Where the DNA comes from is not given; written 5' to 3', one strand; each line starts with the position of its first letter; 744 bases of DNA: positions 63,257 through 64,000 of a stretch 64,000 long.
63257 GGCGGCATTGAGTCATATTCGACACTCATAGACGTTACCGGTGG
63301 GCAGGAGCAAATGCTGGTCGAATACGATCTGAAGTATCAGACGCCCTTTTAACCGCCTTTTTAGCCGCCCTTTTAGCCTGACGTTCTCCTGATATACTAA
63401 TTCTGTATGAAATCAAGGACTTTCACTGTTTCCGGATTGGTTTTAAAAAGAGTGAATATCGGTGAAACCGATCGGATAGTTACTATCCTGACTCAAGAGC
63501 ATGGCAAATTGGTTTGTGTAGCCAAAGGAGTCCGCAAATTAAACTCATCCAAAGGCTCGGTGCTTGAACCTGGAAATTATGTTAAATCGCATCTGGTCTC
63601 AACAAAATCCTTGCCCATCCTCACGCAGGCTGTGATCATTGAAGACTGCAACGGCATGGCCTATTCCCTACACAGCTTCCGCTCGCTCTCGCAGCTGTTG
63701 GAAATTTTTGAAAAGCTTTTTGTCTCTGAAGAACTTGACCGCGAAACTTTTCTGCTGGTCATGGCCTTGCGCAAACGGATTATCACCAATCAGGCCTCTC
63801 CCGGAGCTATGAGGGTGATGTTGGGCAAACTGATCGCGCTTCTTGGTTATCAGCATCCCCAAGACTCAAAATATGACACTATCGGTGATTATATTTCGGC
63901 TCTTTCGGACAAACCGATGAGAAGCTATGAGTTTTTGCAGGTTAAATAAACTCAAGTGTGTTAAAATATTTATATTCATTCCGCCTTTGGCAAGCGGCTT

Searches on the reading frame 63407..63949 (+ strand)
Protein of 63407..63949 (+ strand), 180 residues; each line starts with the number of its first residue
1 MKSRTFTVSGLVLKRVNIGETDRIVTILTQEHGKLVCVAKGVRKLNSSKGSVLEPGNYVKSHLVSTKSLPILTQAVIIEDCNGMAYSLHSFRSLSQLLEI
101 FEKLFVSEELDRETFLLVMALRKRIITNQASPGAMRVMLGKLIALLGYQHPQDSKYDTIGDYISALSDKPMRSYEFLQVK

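Call 7: search_protein_families(library=pfam, proteins=[window:63407-63949:+])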
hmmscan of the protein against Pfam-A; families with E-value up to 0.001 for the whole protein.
window:63407-63949:+ (180 aa): 1 family
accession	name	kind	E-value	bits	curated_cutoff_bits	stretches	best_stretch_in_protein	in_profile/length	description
PF11967.14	RecO_N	-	2e-19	69.8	27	1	5-79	3-78/80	Recombination protein O N terminal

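Call 54: find_homologous_proteins(query=window:63407-63949:+, max_evalue=1e-10)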
Query window:63407-63949:+ (180 aa): 220 proteins with E <= 1e-10 among 351 candidates; the best 120 are listed.
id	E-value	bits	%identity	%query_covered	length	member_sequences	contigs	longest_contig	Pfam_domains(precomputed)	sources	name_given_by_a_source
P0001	9.6e-110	382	100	100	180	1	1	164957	PF11967.15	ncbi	-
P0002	2.8e-80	286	72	100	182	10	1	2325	PF11967.15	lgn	-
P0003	6.1e-73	262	67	100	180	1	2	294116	PF11967.15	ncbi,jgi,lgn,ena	-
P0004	6.2e-70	252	66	100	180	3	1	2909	PF11967.15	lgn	-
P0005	6.1e-67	243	63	100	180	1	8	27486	PF11967.15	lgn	-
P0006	9.6e-65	235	63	100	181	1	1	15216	PF11967.15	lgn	-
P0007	4.0e-64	233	61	97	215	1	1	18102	PF11967.15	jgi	jgi:recombinational DNA repair protein (RecF pathway)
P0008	5.9e-64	233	60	100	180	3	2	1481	PF11967.15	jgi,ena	-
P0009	1.1e-63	232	61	97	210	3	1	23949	PF11967.15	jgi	-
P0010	3.4e-63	230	61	100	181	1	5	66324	PF11967.15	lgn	-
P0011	6.9e-63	229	60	100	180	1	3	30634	PF11967.15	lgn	-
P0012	8.4e-63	229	61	100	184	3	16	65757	PF11967.15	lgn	-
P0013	1.4e-62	228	62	100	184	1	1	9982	PF11967.15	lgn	-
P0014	2.9e-62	227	59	100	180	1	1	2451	PF11967.15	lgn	-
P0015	3.0e-62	227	58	100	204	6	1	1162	PF11967.15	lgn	-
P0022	4.4e-61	224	58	100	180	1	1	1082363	PF11967.15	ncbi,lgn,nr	ncbi:MAG: DNA repair protein RecO [Pseudomonadales bacterium]|nr:DNA repair protein RecO [Pseudomona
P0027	1.5e-60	222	58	100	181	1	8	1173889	PF11967.15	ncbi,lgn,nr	ncbi:MAG: hypothetical protein BroJett025_04470 [Patescibacteria group bacterium]|nr:MAG: hypothetic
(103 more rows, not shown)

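Call 55: find_encoding_contigs(protein=P0001, flank=10000, max_places=3)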
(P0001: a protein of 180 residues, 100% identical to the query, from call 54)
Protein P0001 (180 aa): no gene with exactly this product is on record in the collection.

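Call 56: find_encoding_contigs(protein=P0003, flank=10000, max_places=2)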
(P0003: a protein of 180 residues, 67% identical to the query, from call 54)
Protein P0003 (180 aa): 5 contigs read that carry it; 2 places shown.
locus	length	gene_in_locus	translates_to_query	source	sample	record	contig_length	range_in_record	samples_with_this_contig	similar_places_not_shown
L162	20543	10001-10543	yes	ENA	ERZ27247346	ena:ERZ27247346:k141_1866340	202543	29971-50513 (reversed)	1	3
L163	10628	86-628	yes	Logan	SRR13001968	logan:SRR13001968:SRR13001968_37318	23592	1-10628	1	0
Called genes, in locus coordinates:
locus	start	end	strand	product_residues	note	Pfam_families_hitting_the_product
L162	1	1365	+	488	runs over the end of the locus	PF13231:PMT_2, PF02366:PMT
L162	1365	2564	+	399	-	PF13439:Glyco_transf_4, PF00534:Glycos_transf_1, PF13692:Glyco_trans_1_4, PF13524:Glyco_trans_1_2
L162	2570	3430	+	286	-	PF00535:Glycos_transf_2, PF13641:Glyco_tranf_2_3, PF13712:Glyco_tranf_2_5 (faint)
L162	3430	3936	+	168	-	-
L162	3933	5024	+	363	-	PF13439:Glyco_transf_4, PF20706:GT4-conflict, PF00534:Glycos_transf_1, PF13692:Glyco_trans_1_4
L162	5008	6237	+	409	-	PF20706:GT4-conflict, PF00534:Glycos_transf_1, PF13692:Glyco_trans_1_4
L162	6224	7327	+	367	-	PF00483:NTP_transferase, PF12804:NTP_transf_3 (weak), PF22640:ManC_GMP_beta-helix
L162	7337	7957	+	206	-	PF02397:Bac_transf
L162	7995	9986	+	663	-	PF13196:DUF4012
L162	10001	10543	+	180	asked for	PF11967:RecO_N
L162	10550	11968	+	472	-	PF00587:tRNA-synt_2b (weak), PF03129:HGTP_anticodon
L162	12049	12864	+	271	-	-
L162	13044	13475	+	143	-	PF02381:MraZ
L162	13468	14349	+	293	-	PF01795:Methyltransf_5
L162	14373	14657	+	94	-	-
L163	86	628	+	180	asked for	PF11967:RecO_N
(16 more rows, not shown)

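Call 58: find_encoding_contigs(protein=P0010, flank=10000, max_places=1)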
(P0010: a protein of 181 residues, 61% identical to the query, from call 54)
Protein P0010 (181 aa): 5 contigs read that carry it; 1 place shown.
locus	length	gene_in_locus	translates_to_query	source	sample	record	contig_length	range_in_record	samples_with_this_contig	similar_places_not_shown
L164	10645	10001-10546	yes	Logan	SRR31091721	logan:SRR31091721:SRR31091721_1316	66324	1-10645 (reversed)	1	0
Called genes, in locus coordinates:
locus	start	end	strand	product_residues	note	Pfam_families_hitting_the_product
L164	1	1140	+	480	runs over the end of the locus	PF02366:PMT, PF13231:PMT_2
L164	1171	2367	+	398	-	PF13439:Glyco_transf_4, PF00534:Glycos_transf_1, PF13692:Glyco_trans_1_4, PF13524:Glyco_trans_1_2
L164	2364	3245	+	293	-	PF00535:Glycos_transf_2, PF13641:Glyco_tranf_2_3, PF13712:Glyco_tranf_2_5 (weak)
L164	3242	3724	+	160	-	-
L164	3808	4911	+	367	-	PF13439:Glyco_transf_4, PF20706:GT4-conflict, PF00534:Glycos_transf_1, PF13692:Glyco_trans_1_4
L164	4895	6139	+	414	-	PF20706:GT4-conflict, PF00534:Glycos_transf_1, PF13692:Glyco_trans_1_4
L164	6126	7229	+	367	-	PF00483:NTP_transferase, PF12804:NTP_transf_3, PF22640:ManC_GMP_beta-helix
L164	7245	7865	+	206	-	PF02397:Bac_transf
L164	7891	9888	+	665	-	PF13196:DUF4012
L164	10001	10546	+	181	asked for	PF11967:RecO_N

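Call 59: find_encoding_contigs(protein=P0012, flank=10000, max_places=1)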
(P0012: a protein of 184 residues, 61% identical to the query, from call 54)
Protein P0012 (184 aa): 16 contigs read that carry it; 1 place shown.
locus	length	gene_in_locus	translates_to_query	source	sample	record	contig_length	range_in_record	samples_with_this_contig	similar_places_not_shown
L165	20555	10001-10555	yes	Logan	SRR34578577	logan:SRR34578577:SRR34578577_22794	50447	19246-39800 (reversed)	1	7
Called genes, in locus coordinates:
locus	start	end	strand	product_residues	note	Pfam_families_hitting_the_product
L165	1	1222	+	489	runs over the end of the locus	PF02366:PMT, PF13231:PMT_2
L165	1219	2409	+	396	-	PF13439:Glyco_transf_4, PF00534:Glycos_transf_1, PF13692:Glyco_trans_1_4, PF13524:Glyco_trans_1_2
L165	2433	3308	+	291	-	PF00535:Glycos_transf_2, PF13641:Glyco_tranf_2_3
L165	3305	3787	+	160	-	-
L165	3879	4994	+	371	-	PF13439:Glyco_transf_4, PF20706:GT4-conflict, PF00534:Glycos_transf_1, PF13692:Glyco_trans_1_4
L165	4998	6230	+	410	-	PF20706:GT4-conflict, PF00534:Glycos_transf_1, PF13692:Glyco_trans_1_4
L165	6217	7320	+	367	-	PF00483:NTP_transferase, PF12804:NTP_transf_3, PF22640:ManC_GMP_beta-helix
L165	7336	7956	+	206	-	PF02397:Bac_transf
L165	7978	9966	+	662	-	PF13196:DUF4012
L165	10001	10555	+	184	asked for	PF11967:RecO_N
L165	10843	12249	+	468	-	PF28494:GlyRS_ins_1 (weak), PF00587:tRNA-synt_2b (weak), PF03129:HGTP_anticodon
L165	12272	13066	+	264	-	-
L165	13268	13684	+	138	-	PF02381:MraZ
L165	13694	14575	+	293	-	PF01795:Methyltransf_5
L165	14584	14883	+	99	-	-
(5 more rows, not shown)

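Call 60: find_encoding_contigs(protein=P0022, flank=10000, max_places=1)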
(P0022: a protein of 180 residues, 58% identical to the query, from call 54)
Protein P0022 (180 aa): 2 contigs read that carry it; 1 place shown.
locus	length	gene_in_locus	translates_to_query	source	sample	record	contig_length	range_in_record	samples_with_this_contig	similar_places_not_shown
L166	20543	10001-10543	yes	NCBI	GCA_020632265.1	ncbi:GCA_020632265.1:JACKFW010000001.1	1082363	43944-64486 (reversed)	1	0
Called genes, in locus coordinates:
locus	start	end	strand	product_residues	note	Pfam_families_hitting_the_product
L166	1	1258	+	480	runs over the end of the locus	PF02366:PMT (weak), PF13231:PMT_2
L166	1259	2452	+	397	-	PF13439:Glyco_transf_4, PF00534:Glycos_transf_1, PF13692:Glyco_trans_1_4, PF13524:Glyco_trans_1_2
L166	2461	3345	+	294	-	PF13641:Glyco_tranf_2_3 (weak), PF00535:Glycos_transf_2, PF13712:Glyco_tranf_2_5 (weak)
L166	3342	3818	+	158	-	-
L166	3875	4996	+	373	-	PF20706:GT4-conflict (weak), PF00534:Glycos_transf_1, PF13692:Glyco_trans_1_4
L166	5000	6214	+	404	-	PF20706:GT4-conflict (weak), PF00534:Glycos_transf_1, PF13692:Glyco_trans_1_4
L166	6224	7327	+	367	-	PF00483:NTP_transferase, PF12804:NTP_transf_3 (weak), PF22640:ManC_GMP_beta-helix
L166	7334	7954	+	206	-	PF02397:Bac_transf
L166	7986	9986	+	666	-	PF13196:DUF4012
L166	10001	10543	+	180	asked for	PF11967:RecO_N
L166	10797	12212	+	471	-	PF28494:GlyRS_ins_1 (weak), PF03129:HGTP_anticodon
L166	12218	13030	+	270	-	-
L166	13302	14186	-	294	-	PF00483:NTP_transferase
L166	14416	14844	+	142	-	PF02381:MraZ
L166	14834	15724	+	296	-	PF01795:Methyltransf_5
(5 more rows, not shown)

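Call 61: find_encoding_contigs(protein=P0027, flank=10000, max_places=1)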
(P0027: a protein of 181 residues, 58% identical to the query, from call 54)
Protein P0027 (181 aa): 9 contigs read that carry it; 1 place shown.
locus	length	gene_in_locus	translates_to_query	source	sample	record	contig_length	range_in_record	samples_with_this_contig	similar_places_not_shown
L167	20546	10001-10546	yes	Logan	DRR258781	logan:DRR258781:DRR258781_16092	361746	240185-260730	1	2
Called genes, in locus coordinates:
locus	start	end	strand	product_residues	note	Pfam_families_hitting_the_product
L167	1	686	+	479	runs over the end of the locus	PF02366:PMT (weak), PF13231:PMT_2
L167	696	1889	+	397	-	PF13439:Glyco_transf_4, PF00534:Glycos_transf_1, PF13692:Glyco_trans_1_4, PF13524:Glyco_trans_1_2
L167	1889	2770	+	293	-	PF00535:Glycos_transf_2, PF13641:Glyco_tranf_2_3, PF13712:Glyco_tranf_2_5, PF13632:Glyco_trans_2_3 (weak)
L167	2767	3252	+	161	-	-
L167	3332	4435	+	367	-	PF13439:Glyco_transf_4, PF20706:GT4-conflict, PF00534:Glycos_transf_1, PF13692:Glyco_trans_1_4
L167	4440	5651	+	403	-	PF20706:GT4-conflict, PF00534:Glycos_transf_1, PF13692:Glyco_trans_1_4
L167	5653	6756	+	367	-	PF00483:NTP_transferase, PF12804:NTP_transf_3, PF22640:ManC_GMP_beta-helix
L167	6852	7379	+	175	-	PF02397:Bac_transf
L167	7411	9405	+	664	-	PF13196:DUF4012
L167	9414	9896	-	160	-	-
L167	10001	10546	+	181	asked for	PF11967:RecO_N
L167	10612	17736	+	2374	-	PF25210:Kelch_FKB95 (faint), PF01344:Kelch_1 (faint), PF07646:Kelch_2 (faint), PF13964:Beta-prop_Calicin (faint), PF24996:NANM (weak), PF24681:Kelch_KLHDC2_KLHL20_DRC7, PF24681:Kelch_KLHDC2_KLHL20_DRC7 (weak), PF16656:Pur_ac_phosph_N (weak), +1 more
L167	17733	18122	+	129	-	-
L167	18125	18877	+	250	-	PF02463:SMC_N (faint), PF00005:ABC_tran, PF13304:AAA_21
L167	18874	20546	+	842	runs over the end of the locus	PF12704:MacB_PCD, PF02687:FtsX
